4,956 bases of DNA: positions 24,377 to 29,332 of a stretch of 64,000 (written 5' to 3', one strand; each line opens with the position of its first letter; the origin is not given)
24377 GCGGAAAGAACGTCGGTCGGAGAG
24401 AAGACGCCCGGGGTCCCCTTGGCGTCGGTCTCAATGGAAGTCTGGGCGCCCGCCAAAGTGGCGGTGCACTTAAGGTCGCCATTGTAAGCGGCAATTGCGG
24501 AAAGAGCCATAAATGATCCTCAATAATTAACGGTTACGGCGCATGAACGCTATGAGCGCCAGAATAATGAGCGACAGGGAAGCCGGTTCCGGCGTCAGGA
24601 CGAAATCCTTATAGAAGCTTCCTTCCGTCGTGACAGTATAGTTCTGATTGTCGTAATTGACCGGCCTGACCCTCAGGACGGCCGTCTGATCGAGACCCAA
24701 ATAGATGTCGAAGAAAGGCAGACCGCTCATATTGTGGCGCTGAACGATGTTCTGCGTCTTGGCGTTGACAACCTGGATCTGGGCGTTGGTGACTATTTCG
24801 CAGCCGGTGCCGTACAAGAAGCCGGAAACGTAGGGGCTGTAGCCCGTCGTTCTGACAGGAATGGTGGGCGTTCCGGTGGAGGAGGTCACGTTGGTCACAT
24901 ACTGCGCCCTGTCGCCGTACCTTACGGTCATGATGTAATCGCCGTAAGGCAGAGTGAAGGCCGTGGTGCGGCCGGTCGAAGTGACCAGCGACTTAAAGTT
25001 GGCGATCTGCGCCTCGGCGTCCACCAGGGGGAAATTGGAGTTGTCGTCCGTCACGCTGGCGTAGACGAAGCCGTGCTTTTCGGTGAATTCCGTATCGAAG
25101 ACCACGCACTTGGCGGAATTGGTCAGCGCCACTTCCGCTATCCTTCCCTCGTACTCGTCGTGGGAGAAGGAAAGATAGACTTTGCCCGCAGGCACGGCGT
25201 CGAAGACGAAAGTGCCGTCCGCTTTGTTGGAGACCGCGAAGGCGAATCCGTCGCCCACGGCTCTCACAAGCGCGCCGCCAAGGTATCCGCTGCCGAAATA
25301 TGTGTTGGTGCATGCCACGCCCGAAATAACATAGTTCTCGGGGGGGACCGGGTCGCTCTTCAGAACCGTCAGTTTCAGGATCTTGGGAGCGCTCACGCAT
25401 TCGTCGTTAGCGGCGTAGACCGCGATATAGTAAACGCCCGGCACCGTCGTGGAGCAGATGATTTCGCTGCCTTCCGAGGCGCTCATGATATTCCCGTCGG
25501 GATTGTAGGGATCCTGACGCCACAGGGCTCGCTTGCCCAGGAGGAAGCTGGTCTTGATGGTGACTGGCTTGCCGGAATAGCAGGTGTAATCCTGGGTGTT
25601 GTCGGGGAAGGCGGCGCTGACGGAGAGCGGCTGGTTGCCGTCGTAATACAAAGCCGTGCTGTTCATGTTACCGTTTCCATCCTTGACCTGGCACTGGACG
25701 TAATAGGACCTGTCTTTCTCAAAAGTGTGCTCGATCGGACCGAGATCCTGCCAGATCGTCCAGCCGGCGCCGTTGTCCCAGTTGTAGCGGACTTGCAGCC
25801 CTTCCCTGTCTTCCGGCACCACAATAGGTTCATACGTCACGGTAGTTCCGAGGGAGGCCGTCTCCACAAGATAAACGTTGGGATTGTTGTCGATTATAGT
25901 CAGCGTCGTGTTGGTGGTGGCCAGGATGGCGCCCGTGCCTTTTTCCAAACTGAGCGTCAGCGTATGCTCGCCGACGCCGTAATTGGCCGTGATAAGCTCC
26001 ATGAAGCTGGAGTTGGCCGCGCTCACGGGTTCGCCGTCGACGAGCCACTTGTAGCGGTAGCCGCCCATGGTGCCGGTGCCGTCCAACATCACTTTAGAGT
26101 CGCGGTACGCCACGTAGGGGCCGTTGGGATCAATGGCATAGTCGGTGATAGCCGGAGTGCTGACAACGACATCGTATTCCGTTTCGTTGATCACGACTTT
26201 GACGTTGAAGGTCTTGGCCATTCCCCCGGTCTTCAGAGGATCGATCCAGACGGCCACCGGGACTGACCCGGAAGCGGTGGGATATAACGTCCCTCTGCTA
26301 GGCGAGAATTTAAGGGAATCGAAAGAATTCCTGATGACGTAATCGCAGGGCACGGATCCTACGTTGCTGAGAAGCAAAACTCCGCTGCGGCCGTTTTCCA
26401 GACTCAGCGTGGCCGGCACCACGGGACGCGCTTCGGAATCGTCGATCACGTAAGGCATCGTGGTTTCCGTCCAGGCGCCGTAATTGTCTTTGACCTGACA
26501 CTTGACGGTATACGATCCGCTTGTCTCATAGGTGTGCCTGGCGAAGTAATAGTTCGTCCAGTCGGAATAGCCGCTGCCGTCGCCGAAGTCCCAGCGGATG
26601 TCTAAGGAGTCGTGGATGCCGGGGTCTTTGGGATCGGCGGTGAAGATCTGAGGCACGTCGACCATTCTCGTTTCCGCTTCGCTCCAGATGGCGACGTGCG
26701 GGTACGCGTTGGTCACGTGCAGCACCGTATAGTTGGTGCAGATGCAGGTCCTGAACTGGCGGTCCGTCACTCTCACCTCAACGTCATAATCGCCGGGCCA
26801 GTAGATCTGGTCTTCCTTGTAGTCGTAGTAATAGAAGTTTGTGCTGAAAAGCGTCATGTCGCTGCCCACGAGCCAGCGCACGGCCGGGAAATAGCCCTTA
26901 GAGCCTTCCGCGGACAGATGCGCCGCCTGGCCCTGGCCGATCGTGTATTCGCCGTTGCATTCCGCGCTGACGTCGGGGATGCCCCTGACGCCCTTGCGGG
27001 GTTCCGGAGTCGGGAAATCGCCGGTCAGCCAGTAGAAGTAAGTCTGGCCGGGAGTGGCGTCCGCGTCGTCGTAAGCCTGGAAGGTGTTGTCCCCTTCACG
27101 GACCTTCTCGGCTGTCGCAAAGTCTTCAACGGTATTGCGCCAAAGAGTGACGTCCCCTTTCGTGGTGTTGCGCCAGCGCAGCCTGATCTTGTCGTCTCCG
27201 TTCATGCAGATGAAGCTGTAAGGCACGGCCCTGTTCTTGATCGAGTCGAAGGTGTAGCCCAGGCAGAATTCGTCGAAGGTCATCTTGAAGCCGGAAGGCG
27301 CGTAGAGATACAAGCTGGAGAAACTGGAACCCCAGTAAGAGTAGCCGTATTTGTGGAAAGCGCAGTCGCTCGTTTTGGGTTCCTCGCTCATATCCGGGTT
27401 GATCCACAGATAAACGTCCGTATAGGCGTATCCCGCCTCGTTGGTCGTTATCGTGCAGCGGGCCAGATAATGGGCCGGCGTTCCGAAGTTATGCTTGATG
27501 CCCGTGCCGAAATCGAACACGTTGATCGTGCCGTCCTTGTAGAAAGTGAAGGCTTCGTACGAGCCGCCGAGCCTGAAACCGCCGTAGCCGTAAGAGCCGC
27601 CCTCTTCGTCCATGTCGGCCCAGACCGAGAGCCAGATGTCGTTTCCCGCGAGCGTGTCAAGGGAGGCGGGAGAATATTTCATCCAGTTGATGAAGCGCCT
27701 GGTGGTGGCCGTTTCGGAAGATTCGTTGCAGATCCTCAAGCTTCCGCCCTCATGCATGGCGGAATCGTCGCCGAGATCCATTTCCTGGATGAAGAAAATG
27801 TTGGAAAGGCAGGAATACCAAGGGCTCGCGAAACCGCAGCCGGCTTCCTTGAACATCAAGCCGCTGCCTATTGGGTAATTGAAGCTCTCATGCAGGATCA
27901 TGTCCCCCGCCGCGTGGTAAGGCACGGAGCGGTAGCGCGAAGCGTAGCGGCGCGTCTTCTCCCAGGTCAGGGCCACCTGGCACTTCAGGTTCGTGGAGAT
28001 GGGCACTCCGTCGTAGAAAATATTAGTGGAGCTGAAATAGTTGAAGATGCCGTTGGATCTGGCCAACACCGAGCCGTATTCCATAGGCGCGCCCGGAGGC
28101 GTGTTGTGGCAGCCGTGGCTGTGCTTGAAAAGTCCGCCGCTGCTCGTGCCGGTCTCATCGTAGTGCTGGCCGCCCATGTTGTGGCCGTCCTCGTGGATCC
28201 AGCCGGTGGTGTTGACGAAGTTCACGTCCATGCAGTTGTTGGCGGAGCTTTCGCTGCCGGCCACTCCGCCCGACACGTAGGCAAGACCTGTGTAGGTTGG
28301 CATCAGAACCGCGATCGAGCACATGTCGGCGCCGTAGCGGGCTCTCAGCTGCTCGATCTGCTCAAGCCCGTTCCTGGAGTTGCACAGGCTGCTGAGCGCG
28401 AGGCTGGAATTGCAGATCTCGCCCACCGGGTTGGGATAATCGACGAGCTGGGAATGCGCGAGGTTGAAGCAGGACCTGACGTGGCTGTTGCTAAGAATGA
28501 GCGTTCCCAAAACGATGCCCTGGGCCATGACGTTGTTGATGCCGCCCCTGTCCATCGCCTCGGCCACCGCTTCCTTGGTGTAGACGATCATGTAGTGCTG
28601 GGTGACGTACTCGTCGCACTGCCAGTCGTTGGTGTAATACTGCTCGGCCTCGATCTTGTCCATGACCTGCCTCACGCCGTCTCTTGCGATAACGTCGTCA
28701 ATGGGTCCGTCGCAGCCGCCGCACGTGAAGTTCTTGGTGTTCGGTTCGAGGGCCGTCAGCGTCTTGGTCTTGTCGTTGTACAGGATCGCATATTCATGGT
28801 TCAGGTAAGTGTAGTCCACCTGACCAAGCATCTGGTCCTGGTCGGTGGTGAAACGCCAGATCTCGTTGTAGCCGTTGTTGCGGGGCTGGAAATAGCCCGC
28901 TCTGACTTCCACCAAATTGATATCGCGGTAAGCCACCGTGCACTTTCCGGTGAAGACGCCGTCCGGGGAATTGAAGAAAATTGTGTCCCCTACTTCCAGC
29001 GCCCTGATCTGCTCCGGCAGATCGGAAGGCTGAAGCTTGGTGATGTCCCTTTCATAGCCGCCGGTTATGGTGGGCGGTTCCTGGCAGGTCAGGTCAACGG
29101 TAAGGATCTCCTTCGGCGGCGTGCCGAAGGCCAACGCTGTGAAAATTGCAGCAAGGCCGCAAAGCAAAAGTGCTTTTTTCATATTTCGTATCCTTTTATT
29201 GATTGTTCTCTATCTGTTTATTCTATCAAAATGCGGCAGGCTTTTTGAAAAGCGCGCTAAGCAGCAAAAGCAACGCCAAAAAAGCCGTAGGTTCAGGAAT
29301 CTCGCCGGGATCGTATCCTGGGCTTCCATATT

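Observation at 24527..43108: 18.6-kb co-oriented block of giant PEP-CTERM exoproteins: three metzincin paralogs, a CotH-LTD protein and an esterase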

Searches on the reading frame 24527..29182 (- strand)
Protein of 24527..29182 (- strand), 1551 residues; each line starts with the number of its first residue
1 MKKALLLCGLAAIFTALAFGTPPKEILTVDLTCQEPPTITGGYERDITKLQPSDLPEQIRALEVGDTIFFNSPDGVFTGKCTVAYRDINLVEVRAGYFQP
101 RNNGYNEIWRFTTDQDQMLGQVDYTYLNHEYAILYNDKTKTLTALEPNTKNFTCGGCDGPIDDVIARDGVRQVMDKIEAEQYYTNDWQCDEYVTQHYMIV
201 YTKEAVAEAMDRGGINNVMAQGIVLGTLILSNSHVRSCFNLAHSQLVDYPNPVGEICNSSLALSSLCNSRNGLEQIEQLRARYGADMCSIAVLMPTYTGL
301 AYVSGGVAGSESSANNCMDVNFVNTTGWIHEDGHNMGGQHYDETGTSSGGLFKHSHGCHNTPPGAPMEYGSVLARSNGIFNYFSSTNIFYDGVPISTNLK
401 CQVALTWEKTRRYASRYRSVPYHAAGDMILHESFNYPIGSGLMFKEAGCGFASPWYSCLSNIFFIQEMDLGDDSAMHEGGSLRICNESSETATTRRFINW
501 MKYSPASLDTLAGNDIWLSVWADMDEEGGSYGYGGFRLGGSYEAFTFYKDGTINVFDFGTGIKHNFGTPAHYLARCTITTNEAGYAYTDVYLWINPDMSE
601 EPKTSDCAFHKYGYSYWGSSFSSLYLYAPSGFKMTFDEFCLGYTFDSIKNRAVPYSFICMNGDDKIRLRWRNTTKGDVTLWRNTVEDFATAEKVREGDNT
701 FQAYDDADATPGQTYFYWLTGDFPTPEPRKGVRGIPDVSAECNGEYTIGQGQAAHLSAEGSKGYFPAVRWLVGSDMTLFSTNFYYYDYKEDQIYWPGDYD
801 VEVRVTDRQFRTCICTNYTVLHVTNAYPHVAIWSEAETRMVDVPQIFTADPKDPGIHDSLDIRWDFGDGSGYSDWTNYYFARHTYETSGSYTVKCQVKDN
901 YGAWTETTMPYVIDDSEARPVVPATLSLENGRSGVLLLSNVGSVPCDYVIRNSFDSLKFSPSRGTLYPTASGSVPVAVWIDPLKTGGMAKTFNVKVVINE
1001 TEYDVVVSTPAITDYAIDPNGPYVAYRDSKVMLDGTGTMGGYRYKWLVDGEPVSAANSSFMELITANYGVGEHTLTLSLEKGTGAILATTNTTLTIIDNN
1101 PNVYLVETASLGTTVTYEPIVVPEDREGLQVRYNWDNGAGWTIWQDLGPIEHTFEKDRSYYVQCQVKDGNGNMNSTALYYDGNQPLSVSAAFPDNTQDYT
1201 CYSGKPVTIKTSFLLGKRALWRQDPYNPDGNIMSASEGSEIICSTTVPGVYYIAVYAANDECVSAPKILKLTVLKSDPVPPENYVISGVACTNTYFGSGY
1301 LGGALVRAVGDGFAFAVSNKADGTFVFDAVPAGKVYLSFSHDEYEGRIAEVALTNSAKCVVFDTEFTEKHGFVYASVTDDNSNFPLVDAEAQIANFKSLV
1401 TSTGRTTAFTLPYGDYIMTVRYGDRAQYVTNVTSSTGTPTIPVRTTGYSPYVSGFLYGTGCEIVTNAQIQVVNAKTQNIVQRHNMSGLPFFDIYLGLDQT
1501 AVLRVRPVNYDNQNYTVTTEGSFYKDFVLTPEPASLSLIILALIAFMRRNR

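Call 4: search_protein_families(library=pfam, proteins=[window:24527-29182:-], max_evalue=0.01)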
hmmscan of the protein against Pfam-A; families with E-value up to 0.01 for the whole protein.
window:24527-29182:- (1551 aa): 5 families
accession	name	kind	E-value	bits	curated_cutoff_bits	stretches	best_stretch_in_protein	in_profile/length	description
PF00801.26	PKD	-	1.6e-12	47.7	23.5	2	858-908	28-76/80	PKD domain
PF18911.6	PKD_4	-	8e-10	39.1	27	1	845-908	20-79/85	PKD domain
PF13688.12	Reprolysin_5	-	2.6e-05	25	27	1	233-361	42-172/196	Metallo-peptidase family M12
PF07495.19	Y_Y_Y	-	5.9e-05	23.3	26.6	1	880-912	29-63/65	Y_Y_Y domain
PF13582.12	Reprolysin_3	-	0.0018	19.2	22.4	0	274-340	52-122/123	Metallo-peptidase family M12B Reprolysin-like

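Call 5: search_protein_families(library=ncbifam, proteins=[window:24527-29182:-], max_evalue=0.1)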
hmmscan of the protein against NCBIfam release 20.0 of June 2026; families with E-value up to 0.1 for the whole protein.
window:24527-29182:- (1551 aa): 3 families
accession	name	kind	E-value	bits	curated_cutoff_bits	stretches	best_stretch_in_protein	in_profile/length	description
NF052434.1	Mep72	equivalog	1.9e-10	39.9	645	1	198-385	5-194/573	biofilm-associated metzincin protease Mep72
NF033511.1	metallo_CpaA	exception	0.0099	14.2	750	1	164-354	348-523/575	metalloendopeptidase CpaA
NF041898.1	pec_ly_PelI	equivalog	0.057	12.4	620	0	662-719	31-90/349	pectate lyase PelI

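Call 12: find_homologous_proteins(query=window:24527-29182:-, max_evalue=0.00001)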
Query window:24527-29182:- (1551 aa): 9 proteins with E <= 0.00001 among 8000 candidates.
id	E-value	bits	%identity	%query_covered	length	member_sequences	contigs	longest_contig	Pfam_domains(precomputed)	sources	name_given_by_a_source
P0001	0.0e+0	3200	85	100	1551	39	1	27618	PF00801.27,PF13688.13,PF18911.7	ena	-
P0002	0.0e+0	3023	82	100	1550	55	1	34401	PF00801.27,PF18911.7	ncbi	-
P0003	0.0e+0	2727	74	100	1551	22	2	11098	PF00801.27,PF13688.13,PF18911.7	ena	-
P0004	0.0e+0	2640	85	83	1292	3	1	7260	PF00801.27,PF18911.7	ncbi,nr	ncbi:hypothetical protein IKZ40_06345, partial [bacterium]|nr:hypothetical protein [bacterium]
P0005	0.0e+0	1209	41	99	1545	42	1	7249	PF07495.20,PF00801.27,PF18911.7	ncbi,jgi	jgi:hypothetical protein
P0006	0.0e+0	1185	41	99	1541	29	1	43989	PF00801.27,PF18911.7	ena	-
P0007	0.0e+0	1180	40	99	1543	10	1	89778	PF00801.27,PF18911.7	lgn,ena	-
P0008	0.0e+0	1146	40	98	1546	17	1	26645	PF00801.27,PF13620.13,PF18911.7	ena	-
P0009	1.2e-255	870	38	79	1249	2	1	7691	PF00801.27,PF18911.7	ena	-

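Call 13: find_encoding_contigs(protein=P0002, flank=10000, max_places=3)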
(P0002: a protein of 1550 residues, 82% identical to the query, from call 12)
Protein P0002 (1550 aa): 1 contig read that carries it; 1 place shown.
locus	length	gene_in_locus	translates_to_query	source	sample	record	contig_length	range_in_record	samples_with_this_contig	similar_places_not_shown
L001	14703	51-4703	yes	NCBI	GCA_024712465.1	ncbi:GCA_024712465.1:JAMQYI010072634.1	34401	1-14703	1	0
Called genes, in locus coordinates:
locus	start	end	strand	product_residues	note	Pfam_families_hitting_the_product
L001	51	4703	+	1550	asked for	PF18911:PKD_4, PF00801:PKD (weak)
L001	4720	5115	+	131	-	PF02566:OsmC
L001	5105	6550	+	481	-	-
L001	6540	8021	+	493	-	PF00515:TPR_1 (faint), PF07719:TPR_2 (faint), PF21033:RMD1-3 (weak), PF13414:TPR_11 (faint), PF13181:TPR_8 (faint), PF13432:TPR_16 (weak), PF14559:TPR_19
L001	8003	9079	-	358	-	PF20706:GT4-conflict (faint), PF13439:Glyco_transf_4, PF13477:Glyco_trans_4_2, PF13579:Glyco_trans_4_4, PF00534:Glycos_transf_1, PF13692:Glyco_trans_1_4, PF13524:Glyco_trans_1_2 (weak)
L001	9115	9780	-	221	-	-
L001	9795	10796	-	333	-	PF00691:OmpA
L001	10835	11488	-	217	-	PF09335:VTT_dom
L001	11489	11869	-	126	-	PF16919:PknG_rubred (faint)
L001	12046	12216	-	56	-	PF00037:Fer4 (weak), PF13237:Fer4_10, PF14697:Fer4_21, PF12838:Fer4_7, PF13187:Fer4_9, PF13484:Fer4_16 (weak), PF00037:Fer4, PF12837:Fer4_6, +6 more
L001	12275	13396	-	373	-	PF13439:Glyco_transf_4, PF20706:GT4-conflict, PF00534:Glycos_transf_1, PF13692:Glyco_trans_1_4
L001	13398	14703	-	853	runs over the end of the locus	PF04932:Wzy_C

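Call 14: find_encoding_contigs(protein=P0007, flank=10000, max_places=3)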
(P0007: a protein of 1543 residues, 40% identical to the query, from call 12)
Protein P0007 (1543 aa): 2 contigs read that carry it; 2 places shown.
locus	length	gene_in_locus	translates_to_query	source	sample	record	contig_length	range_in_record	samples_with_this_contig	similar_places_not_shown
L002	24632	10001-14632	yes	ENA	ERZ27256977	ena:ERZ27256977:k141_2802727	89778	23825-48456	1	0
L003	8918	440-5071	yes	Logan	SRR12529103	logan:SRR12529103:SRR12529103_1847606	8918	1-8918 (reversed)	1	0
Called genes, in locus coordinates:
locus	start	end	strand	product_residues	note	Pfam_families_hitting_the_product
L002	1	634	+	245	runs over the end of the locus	PF02348:CTP_transf_3, PF12804:NTP_transf_3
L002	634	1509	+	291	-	PF00793:DAHP_synth_1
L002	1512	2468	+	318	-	PF13580:SIS_2 (faint), PF01380:SIS, PF00571:CBS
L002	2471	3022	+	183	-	PF00702:Hydrolase (faint), PF08282:Hydrolase_3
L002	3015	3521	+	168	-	-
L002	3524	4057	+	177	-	PF06835:LptC (faint), PF03968:LptD_N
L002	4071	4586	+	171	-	PF03968:LptD_N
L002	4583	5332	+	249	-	PF00005:ABC_tran, PF13304:AAA_21 (faint)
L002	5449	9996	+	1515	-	PF13688:Reprolysin_5, PF13582:Reprolysin_3 (weak), PF18911:PKD_4 (faint)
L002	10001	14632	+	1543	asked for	PF00801:PKD (faint), PF18911:PKD_4 (weak)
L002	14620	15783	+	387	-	PF07859:Abhydrolase_3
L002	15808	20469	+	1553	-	PF18911:PKD_4, PF00801:PKD (weak)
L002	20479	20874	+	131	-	PF02566:OsmC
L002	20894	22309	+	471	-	-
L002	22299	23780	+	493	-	PF13431:TPR_17 (faint), PF00515:TPR_1 (faint), PF07719:TPR_2 (faint), PF13181:TPR_8 (faint), PF13414:TPR_11 (weak), PF13432:TPR_16 (weak), PF14559:TPR_19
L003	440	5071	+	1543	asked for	PF00801:PKD (faint), PF18911:PKD_4 (weak)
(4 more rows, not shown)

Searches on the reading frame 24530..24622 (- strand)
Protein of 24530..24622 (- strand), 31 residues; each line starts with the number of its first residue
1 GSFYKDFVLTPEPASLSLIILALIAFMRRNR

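Call 17: search_protein_families(library=ncbifam, proteins=[window:24530-24622:-], max_evalue=10)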
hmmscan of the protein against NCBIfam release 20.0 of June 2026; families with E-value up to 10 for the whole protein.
seq(31 aa): 4 families
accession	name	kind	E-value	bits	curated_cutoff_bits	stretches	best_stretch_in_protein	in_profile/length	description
TIGR02595.1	PEP_CTERM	domain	0.0006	20.5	16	1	10-31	1-22/24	PEP-CTERM sorting domain-containing protein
NF038120.1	PEP_CTERM_QFxxD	subfamily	0.017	15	80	1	11-31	194-214/215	NF038120 family PEP-CTERM protein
NF033554.9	floc_PepA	equivalog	0.043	13.6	80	1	7-31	234-258/261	flocculation-associated PEP-CTERM protein PepA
NF041927.1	Xrt_dep_XDP1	equivalog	0.056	13.4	125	1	11-31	220-240/242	exosortase-dependent surface protein XDP1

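Call 18: search_protein_families(library=pfam, proteins=[window:24530-24622:-], max_evalue=10)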
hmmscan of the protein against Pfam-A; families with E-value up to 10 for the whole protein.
seq(31 aa): 1 family
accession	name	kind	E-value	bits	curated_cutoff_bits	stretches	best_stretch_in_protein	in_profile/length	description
PF07589.16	PEP-CTERM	-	0.00024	21.5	20.7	1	10-31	2-23/24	PEP-CTERM motif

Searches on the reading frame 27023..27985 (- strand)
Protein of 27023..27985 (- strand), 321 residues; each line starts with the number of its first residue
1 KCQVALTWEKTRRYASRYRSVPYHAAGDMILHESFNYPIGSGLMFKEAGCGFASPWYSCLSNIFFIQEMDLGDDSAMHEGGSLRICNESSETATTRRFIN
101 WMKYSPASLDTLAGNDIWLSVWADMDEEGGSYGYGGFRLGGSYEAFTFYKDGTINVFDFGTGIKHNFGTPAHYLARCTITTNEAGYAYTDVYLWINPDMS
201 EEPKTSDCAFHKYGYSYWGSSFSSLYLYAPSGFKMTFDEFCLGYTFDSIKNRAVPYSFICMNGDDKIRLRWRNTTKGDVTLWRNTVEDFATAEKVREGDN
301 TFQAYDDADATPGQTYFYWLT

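Call 49: search_protein_families(library=pfam, proteins=[window:27023-27985:-], max_evalue=5)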
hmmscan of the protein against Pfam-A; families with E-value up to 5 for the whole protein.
window:27023-27985:- (321 aa): 0 families
